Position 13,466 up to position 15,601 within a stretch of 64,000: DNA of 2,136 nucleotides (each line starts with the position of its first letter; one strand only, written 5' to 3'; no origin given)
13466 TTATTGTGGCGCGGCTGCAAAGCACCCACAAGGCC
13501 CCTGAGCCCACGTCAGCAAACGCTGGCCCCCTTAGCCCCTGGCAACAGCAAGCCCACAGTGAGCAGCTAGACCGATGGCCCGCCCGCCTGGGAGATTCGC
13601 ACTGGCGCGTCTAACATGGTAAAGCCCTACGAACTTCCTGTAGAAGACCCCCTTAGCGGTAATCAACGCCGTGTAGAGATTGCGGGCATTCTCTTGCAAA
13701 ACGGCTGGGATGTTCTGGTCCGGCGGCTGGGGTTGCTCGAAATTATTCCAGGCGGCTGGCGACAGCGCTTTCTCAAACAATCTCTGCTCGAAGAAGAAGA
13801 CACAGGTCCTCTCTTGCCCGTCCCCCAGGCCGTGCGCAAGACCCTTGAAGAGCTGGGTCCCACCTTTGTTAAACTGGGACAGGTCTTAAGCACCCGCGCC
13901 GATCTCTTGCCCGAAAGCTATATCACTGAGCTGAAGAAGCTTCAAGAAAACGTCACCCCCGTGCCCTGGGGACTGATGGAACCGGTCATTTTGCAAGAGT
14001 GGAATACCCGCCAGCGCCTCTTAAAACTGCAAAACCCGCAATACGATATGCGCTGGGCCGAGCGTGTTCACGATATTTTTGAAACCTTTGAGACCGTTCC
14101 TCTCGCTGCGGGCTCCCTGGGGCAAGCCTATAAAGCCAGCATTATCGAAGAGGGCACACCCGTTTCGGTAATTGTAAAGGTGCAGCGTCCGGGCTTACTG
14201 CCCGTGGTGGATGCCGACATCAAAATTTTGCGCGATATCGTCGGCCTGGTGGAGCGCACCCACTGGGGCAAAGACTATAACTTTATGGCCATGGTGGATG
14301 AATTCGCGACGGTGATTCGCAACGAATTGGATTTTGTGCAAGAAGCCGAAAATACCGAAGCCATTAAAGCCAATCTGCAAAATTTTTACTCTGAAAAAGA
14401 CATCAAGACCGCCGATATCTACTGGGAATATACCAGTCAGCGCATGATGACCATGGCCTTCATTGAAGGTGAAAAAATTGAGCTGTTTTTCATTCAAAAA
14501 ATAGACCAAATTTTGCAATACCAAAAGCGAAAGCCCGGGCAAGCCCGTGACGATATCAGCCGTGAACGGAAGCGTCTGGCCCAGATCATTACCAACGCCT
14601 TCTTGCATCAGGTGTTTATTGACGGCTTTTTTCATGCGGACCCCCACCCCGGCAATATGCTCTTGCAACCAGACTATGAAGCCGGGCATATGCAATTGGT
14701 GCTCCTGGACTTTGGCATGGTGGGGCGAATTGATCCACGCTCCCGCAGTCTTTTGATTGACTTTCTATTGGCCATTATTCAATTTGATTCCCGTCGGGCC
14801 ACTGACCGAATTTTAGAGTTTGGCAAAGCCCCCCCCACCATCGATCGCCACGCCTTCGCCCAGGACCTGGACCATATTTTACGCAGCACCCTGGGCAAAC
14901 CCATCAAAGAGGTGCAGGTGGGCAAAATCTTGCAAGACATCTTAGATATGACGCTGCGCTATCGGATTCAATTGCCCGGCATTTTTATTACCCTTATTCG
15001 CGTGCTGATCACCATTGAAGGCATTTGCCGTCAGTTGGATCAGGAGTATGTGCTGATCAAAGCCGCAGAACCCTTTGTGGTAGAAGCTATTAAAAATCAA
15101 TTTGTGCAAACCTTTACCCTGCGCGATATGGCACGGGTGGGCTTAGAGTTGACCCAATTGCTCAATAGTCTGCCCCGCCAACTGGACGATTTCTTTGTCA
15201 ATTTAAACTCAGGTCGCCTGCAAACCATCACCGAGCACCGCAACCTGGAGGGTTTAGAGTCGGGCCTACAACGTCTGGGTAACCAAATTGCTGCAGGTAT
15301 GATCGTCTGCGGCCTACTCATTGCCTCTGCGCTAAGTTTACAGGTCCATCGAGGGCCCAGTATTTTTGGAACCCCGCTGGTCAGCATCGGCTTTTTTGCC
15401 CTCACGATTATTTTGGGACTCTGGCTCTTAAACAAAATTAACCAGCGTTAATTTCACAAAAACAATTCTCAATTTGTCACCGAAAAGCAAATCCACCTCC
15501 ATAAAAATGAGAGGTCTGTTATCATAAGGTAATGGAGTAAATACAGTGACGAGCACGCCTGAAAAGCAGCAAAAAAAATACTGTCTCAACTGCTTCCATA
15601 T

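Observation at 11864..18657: Tightly packed co-directional operon linking acyl-CoA carboxylase genes to two kinases and an intramembrane protease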

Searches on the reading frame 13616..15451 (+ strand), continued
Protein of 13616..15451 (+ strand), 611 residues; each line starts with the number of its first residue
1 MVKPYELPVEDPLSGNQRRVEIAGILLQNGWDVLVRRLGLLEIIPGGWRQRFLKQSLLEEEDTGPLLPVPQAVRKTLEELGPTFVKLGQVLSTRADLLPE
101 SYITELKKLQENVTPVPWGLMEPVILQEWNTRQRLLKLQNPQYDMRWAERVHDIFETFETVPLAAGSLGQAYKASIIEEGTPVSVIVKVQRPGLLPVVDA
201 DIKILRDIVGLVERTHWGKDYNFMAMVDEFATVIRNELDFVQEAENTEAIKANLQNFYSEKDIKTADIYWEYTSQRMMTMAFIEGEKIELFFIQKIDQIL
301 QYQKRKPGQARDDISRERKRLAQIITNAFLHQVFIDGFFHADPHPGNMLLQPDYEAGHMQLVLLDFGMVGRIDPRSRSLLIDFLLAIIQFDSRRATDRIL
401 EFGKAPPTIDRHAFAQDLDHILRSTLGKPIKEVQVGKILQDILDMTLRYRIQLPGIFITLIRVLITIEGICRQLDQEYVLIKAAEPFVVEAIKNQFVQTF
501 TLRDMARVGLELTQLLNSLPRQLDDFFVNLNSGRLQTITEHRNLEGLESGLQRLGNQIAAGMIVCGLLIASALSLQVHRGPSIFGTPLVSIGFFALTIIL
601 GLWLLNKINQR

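Call 26: find_encoding_contigs(protein=P0159, flank=6000, max_places=1)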
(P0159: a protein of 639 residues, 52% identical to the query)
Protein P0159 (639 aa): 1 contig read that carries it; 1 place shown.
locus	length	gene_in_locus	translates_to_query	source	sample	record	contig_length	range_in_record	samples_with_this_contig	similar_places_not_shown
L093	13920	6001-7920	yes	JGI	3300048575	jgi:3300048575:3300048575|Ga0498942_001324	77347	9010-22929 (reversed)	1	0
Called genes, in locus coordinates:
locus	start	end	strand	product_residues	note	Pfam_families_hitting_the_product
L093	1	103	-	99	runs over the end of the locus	PF01909:NTP_transf_2, PF18765:Polbeta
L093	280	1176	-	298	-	PF00112:Peptidase_C1, PF13529:Peptidase_C39_2 (weak)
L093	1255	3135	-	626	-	PF00270:DEAD (weak), PF13307:Helicase_C_2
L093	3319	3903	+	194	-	PF03783:CsgG, PF04052:TolB_N, PF11684:DUF3280 (weak), PF13036:LpoB (weak)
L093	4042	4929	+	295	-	PF03783:CsgG, PF11684:DUF3280 (weak), PF13036:LpoB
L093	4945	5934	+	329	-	PF03783:CsgG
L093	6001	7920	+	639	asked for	PF03109:ABC1, PF27536:UbiB_helical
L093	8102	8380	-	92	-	-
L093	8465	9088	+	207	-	PF02441:Flavoprotein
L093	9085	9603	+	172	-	PF04307:YdjM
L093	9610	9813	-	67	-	-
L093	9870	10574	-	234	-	PF03692:CxxCxxCC (weak)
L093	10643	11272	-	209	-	PF00036:EF-hand_1 (faint)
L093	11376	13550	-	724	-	PF08376:NIT, PF00672:HAMP, PF00015:MCPsignal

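Call 27: find_encoding_contigs(protein=P0195, flank=6000, max_places=1)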
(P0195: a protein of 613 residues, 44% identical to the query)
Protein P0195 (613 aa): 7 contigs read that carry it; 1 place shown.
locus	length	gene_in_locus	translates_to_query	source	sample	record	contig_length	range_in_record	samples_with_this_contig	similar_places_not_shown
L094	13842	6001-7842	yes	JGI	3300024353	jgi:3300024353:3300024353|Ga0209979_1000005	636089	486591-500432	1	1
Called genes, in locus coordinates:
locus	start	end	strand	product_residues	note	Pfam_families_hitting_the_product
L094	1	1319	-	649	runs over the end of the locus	PF07498:Rho_N, PF07497:Rho_RNA_bind, PF00006:ATP-synt_ab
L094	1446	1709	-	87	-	PF02325:CCB3_YggT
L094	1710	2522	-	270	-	PF03807:F420_oxidored, PF14748:P5CR_dimer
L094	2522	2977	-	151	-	PF04472:SepF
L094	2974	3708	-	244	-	PF01168:Ala_racemase_N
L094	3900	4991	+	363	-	PF00082:Peptidase_S8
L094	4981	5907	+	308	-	PF13620:CarboxypepD_reg (weak), PF14258:DUF4350 (weak)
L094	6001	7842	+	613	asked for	PF03109:ABC1, PF27536:UbiB_helical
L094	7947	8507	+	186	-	PF06941:NT5C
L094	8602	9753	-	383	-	PF13191:AAA_16 (faint), PF02881:SRP54_N, PF13604:AAA_30 (weak), PF00448:SRP54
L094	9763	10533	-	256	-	PF01029:NusB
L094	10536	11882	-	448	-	PF00289:Biotin_carb_N, PF02222:ATP-grasp, PF02655:ATP-grasp_3 (faint), PF02786:CPSase_L_D2, PF07478:Dala_Dala_lig_C, PF02785:Biotin_carb_C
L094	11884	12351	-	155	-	-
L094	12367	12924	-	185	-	PF08207:EFP_N, PF01132:EFP, PF09285:Elong-fact-P_C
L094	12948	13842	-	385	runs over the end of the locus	PF01321:Creatinase_N, PF00557:Peptidase_M24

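Call 37: find_related_loci(query=window:13616-15451:+, collection=metagenome_contigs, flank=7000)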
Query window:13616-15451:+ (611 aa) in metagenome_contigs; peptide patterns used: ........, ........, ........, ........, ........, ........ (x = any residue, [..] = any of these).
145 stretches matched a pattern, but none encodes a relative of the query by tblastn (E <= 1e-3).

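Call 78: search_protein_families(library=padloc, proteins=[window:13616-15451:+], max_evalue=0.001)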
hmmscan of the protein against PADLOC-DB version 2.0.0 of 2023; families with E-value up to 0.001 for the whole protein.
window:13616-15451:+ (611 aa): 0 families

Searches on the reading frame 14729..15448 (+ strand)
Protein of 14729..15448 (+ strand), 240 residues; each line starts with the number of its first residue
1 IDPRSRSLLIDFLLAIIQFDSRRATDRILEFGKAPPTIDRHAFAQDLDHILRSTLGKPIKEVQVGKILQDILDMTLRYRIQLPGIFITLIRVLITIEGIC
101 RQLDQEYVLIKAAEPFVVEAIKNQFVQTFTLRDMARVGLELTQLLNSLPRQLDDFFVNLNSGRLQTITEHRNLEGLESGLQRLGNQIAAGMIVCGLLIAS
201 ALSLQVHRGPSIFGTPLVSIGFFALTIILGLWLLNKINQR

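Call 41: find_related_loci(query=A1, collection=metagenome_contigs, flank=8000)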
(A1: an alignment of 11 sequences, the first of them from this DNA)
Query A1 (240 aa) in metagenome_contigs; peptide patterns used: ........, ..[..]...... (x = any residue, [..] = any of these).
102 stretches matched a pattern; 13 encode a relative of the query (tblastn E <= 1e-3); 13 distinct loci.
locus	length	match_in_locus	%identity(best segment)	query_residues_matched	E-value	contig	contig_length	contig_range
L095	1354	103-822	79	1-240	1e-132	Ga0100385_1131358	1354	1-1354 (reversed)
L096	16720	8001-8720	75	1-240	2e-113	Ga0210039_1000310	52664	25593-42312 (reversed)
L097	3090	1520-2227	47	2-237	4e-68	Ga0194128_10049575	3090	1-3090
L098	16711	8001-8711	43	1-237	9e-67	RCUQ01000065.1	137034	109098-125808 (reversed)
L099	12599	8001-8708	46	2-237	5e-66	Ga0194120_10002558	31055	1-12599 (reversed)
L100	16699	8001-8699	45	2-234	1e-64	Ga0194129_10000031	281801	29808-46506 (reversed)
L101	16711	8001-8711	41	1-237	1e-64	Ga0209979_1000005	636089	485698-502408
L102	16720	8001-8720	75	1-240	2e-113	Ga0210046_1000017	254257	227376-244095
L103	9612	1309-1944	42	1-212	2e-55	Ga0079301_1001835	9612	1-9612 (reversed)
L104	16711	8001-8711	42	1-237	4e-64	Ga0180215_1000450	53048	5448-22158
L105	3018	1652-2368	27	1-237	7e-33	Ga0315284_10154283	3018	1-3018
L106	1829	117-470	20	1-118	1e-7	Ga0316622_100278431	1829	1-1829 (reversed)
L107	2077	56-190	31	74-118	4e-6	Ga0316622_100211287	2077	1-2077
